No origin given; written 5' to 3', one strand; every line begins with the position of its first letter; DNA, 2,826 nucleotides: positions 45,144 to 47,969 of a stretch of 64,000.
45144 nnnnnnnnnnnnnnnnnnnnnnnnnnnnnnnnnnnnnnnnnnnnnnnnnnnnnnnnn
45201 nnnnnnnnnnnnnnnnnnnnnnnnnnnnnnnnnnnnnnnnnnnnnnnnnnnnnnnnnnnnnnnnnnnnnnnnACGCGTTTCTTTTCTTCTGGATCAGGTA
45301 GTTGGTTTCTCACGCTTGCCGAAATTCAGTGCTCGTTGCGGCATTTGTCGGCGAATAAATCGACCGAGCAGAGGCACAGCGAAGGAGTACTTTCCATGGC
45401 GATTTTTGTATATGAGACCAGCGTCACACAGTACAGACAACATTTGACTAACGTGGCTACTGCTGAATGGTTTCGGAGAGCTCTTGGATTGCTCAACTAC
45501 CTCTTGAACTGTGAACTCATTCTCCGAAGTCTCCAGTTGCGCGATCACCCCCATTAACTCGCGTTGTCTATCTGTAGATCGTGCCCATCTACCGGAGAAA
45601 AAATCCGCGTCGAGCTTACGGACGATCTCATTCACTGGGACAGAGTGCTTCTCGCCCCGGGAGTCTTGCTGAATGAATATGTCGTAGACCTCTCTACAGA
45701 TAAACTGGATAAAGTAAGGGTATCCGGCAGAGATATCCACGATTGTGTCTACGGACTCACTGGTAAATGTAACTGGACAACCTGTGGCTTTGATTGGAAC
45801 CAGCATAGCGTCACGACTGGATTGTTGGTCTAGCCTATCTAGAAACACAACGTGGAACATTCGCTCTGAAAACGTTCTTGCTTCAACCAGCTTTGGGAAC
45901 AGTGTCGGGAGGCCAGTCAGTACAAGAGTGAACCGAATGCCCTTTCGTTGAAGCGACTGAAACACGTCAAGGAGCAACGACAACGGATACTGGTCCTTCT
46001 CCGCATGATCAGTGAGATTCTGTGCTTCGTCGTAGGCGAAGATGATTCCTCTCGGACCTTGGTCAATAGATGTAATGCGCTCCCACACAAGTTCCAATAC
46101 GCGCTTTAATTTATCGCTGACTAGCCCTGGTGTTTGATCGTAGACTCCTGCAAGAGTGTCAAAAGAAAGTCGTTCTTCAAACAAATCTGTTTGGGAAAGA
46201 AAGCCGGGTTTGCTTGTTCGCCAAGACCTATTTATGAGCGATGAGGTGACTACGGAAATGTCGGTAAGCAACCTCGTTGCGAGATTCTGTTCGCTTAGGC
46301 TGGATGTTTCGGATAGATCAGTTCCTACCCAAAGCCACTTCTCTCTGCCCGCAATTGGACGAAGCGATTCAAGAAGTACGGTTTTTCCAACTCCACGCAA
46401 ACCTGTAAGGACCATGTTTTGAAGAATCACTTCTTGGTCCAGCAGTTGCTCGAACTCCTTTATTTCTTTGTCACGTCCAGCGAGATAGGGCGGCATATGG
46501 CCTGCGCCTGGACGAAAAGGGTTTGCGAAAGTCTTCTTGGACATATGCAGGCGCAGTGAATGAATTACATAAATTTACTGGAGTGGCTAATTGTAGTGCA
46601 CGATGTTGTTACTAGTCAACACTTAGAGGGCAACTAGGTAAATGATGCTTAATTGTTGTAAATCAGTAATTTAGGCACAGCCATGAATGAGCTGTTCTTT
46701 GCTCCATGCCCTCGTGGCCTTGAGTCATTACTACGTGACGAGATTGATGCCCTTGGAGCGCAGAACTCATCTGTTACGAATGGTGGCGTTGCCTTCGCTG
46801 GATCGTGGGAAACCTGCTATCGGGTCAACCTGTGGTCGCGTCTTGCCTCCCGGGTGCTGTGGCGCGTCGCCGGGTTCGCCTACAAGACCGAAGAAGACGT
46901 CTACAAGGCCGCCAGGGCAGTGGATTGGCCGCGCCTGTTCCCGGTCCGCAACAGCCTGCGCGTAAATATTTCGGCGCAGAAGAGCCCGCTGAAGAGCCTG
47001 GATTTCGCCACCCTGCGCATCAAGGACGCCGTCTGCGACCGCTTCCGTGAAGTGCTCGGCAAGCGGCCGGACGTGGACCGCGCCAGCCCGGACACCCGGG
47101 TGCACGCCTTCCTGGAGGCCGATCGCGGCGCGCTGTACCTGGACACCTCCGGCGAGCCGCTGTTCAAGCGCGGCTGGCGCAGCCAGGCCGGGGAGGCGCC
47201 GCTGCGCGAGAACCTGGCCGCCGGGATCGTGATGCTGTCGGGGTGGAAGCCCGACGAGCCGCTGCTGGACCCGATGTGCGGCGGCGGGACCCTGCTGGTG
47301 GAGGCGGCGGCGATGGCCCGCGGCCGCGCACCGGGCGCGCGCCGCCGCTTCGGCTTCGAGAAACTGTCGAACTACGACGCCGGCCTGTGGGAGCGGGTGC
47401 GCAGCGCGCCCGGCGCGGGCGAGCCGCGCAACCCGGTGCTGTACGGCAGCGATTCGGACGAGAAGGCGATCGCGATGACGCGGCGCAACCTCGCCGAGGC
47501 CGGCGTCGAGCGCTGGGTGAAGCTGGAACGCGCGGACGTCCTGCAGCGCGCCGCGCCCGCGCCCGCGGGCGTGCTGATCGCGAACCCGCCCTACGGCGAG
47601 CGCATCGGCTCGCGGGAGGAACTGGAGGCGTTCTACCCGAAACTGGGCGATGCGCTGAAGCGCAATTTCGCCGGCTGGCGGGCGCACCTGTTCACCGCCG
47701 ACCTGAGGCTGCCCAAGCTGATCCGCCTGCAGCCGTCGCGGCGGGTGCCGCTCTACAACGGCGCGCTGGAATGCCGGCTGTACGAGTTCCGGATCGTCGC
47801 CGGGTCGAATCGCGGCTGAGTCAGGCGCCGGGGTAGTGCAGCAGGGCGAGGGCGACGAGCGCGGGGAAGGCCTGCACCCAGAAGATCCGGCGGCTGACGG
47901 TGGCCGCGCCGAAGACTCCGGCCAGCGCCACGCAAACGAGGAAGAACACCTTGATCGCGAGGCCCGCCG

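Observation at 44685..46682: AT-rich two-gene islet: ORC/STAND-like ATPase + small membrane protein, candidate undescribed defence module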

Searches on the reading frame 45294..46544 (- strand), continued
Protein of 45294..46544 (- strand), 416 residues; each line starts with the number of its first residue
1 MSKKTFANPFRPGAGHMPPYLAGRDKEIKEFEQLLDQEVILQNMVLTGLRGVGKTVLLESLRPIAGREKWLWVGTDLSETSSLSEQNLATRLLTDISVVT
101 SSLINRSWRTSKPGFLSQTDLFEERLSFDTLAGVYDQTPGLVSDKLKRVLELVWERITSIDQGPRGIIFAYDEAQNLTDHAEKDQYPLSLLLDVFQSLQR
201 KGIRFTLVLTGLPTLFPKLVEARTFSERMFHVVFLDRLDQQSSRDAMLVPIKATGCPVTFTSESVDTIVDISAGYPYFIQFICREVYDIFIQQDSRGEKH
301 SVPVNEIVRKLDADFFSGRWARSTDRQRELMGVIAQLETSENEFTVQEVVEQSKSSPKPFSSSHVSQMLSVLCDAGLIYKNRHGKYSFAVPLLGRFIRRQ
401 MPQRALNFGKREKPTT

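Call 93: search_solved_structures(query=A1, max_evalue=0.01, show_alignments=1)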
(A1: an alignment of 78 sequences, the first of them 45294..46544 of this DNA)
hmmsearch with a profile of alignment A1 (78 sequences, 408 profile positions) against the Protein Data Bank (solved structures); distinct sequences matched with E-value up to 0.01: 0.

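Call 94: search_protein_families(library=phrogs, proteins=[L051:2539-3495:+, L051:3492-4238:+, L051:4599-5012:+, L051:5013-5684:+, L051:7276-7929:+, L051:7952-8458:+, L051:8436-9962:+, L051:9971-11305:+, L042:4560-5321:+, L042:8448-9515:-], max_evalue=0.00001)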
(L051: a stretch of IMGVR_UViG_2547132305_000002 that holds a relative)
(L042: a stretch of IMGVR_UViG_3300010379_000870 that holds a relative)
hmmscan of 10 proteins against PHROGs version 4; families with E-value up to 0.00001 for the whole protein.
L051:2539-3495:+ (318 aa): 3 families
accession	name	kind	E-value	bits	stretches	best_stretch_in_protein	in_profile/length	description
phrog_12196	-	unknown function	2.6e-46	159.4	1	190-318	169-297/297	-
phrog_22470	-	DNA, RNA and nucleotide metabolism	5.3e-31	108.7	1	4-126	3-129/340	replication protein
phrog_3992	-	DNA, RNA and nucleotide metabolism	2.1e-21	77.8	1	15-204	2-170/345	primosomal protein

L051:3492-4238:+ (248 aa): 4 families
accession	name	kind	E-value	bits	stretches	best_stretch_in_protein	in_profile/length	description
phrog_50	-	DNA, RNA and nucleotide metabolism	2e-69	236.2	1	5-245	264-511/570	DnaC-like helicase loader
phrog_3277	-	DNA, RNA and nucleotide metabolism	4e-28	99.3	1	105-245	9-154/168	DnaC-like helicase loader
phrog_27475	-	unknown function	9.4e-08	31.9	1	106-216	442-550/599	-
phrog_168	-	DNA, RNA and nucleotide metabolism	4.3e-06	27.6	1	79-179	22-110/314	clamp loader of DNA polymerase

L051:4599-5012:+ (137 aa): 4 families
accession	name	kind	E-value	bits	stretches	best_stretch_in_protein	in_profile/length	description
phrog_190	-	DNA, RNA and nucleotide metabolism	2.6e-43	149.6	1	7-137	157-281/338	Holliday junction resolvase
phrog_32087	-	unknown function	8.4e-31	107.1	1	72-137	1-67/67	-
phrog_37023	-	DNA, RNA and nucleotide metabolism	2.4e-08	35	1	24-119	29-126/171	endonuclease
phrog_31719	-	unknown function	1.9e-06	28.8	1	26-94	2-64/65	-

L051:5013-5684:+ (223 aa): 3 families
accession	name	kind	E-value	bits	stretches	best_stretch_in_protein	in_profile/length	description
phrog_25592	-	unknown function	6.8e-146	484.8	1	2-223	8-229/229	-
phrog_14965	-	unknown function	2.5e-14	54.3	1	86-221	56-187/200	-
phrog_6172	-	unknown function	2.2e-10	41.4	1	89-212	107-236/250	-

L051:7276-7929:+ (217 aa): 2 families
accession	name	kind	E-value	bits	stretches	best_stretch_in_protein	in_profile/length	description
phrog_513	-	integration and excision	5.4e-93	311.2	1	12-216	2-207/208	transposase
phrog_18648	-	unknown function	5e-40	136.6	1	129-214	1-86/87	-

L051:7952-8458:+ (168 aa): 3 families
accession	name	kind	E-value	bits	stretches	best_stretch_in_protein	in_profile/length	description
phrog_546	-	unknown function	3.1e-54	184.4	1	9-165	1-159/162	-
phrog_35993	-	unknown function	2.7e-17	64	1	9-100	1-93/100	-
phrog_18741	-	unknown function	1.4e-15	58.5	1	79-147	2-70/100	-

L051:8436-9962:+ (508 aa): 3 families
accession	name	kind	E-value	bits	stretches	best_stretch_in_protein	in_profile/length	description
phrog_38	-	head and packaging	4.1e-108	364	1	12-499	257-703/760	terminase large subunit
phrog_4758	-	head and packaging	7.5e-60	203.3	1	15-253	12-242/243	terminase large subunit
phrog_5573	-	head and packaging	3.7e-39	135.6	1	302-499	43-234/250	terminase large subunit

L051:9971-11305:+ (444 aa): 7 families
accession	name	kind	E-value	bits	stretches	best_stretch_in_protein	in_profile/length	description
phrog_146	-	head and packaging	1.2e-122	411.7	1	4-437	15-459/587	portal protein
phrog_15528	-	head and packaging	6.5e-39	134.9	1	14-414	34-461/794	portal protein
phrog_12751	-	unknown function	5.2e-31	108.9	1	197-422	9-232/283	-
phrog_15615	-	head and packaging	1.9e-14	54.5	1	13-192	6-180/194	virion structural protein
phrog_4660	-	head and packaging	2.7e-13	50.2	1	48-407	117-479/765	minor head protein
phrog_220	-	head and packaging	4e-13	49.3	1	16-394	26-427/1338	minor head protein and DNA pilot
phrog_30637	-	unknown function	6.1e-12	45.2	1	258-418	91-251/1119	-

L042:4560-5321:+ (253 aa): 0 families

L042:8448-9515:- (355 aa): 0 families
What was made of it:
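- In a phage contig it sits in an accessory position between the replication and packaging modules (call 94).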

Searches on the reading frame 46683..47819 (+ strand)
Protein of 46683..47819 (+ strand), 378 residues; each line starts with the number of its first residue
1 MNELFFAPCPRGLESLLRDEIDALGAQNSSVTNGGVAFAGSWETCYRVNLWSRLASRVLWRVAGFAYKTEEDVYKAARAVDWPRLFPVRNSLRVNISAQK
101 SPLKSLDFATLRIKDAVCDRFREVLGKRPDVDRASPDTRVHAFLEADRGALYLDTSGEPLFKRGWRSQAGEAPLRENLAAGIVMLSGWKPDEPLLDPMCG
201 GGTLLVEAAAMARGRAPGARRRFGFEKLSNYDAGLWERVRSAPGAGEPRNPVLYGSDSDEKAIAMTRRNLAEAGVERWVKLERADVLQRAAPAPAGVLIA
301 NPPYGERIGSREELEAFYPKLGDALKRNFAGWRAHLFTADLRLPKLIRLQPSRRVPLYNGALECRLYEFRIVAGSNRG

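Call 12: find_related_loci(query=window:46683-47819:+, collection=genome_contigs, flank=8000)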
Query window:46683-47819:+ (378 aa) in genome_contigs; peptide patterns used: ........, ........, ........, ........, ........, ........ (x = any residue, [..] = any of these).
83 stretches matched a pattern; 29 encode a relative of the query (tblastn E <= 1e-3); 29 distinct loci.
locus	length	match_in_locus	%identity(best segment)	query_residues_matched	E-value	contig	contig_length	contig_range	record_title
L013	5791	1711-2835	87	3-377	0e+0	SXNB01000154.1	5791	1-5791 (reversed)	MAG: Burkholderiales bacterium isolate F1-120-MAGs184 F1-120__c433890, whole genome shotgun sequence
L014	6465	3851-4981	84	2-378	0e+0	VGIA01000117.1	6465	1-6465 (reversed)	MAG: Betaproteobacteria bacterium isolate K_DeepCast_65m_m2_129 K_DeepCast_65m_m2_129_Ga0194128_10020233, whole genome s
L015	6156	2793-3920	91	2-377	0e+0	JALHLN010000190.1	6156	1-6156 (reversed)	MAG: Burkholderiales bacterium isolate Bin_20_2 c_000000041733, whole genome shotgun sequence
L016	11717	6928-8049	74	3-376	0e+0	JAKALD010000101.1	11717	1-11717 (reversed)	MAG: Proteobacteria bacterium isolate WY5.bin10 NODE_9497_length_11717_cov_1.525022, whole genome shotgun sequence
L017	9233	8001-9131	73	3-377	0e+0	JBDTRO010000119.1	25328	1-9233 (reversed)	MAG: Betaproteobacteria bacterium isolate cluster3_bin.249 NODE_6252_length_25328_cov_8.872037, whole genome shotgun seq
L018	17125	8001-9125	72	2-377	1e-177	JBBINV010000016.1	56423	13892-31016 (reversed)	MAG: Betaproteobacteria bacterium isolate FAS170219_bin_264 NODE_272_length_56423_cov_8.573907, whole genome shotgun seq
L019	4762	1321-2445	73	3-377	0e+0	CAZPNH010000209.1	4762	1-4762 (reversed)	MAG TPA_asm: uncultured Bordetella sp. isolate binchicken_co54_428 genome assembly, contig: NODE_34588_length_4762_cov_6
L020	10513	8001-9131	72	3-377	1e-176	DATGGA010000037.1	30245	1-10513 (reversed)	MAG TPA_asm: Burkholderiales bacterium isolate SMAG_U9742 k141_41232, whole genome shotgun sequence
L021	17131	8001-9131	69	3-377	4e-175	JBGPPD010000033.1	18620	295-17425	MAG: Gammaproteobacteria bacterium isolate OBJ2_061818_050_22 k141_1972178_length_18620_cov_72.6159, whole genome shotgu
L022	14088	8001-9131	68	3-377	6e-174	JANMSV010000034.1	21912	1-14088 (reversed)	MAG: Betaproteobacteria bacterium isolate SOY_29_metabat_341 SOY_29_k141_22648, whole genome shotgun sequence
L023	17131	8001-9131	69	3-377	2e-173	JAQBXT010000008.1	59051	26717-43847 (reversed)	MAG: Proteobacteria bacterium isolate casp150-mb.292 NODE_1283_length_59051_cov_0.227473, whole genome shotgun sequence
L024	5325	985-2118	68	3-378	2e-175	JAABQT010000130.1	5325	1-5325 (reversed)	MAG: Betaproteobacteria bacterium isolate S06.Bin099 Scaffold_129, whole genome shotgun sequence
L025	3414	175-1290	69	5-377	7e-178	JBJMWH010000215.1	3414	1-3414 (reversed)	MAG: Burkholderiales bacterium isolate 12C18O_168h_50_P13_coass_bin_24 k141_209501, whole genome shotgun sequence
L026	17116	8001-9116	69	5-377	8e-169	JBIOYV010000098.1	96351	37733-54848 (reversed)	MAG: Burkholderiales bacterium isolate MAG021 k127_4031439, whole genome shotgun sequence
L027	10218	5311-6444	69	3-378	2e-168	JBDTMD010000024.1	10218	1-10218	MAG: Burkholderiales bacterium isolate cluster3_bin.118 NODE_30033_length_10218_cov_5.138837, whole genome shotgun seque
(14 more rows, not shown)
